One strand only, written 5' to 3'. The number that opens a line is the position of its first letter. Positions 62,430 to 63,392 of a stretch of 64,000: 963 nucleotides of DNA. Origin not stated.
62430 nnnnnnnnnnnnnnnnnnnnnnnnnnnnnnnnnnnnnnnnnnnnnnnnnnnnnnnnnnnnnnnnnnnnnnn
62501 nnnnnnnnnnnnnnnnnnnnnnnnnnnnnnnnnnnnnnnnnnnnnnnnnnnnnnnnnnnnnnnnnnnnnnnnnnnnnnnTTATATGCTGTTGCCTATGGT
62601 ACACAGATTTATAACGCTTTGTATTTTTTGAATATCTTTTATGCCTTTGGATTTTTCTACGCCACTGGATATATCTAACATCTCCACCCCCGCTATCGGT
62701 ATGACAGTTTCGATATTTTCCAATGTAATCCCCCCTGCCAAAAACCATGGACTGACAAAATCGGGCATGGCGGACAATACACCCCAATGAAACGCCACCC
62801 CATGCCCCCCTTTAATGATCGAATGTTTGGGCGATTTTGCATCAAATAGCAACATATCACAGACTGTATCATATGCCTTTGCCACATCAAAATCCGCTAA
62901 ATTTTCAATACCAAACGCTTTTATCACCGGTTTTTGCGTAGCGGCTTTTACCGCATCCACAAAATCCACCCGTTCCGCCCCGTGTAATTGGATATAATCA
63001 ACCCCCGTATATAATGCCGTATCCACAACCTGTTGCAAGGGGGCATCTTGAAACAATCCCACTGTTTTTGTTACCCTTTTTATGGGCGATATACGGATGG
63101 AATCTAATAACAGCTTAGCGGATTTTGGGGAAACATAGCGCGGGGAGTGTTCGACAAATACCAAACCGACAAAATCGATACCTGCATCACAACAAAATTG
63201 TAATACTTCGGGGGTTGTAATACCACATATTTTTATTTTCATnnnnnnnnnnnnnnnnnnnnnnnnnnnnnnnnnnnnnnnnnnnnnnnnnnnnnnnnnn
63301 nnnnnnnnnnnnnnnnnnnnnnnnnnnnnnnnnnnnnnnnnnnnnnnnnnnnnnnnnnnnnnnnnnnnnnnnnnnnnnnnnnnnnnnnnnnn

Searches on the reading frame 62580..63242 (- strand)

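Call 54: search_protein_families(library=pfam, proteins=[window:62580-63242:-], max_evalue=0.001)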
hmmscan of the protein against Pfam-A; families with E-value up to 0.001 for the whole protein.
window:62580-63242:- (220 aa): 1 family
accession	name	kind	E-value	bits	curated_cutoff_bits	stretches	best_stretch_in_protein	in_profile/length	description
PF00697.28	PRAI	-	1.5e-41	142.7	22.7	1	3-212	1-192/193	N-(5'phosphoribosyl)anthranilate (PRA) isomerase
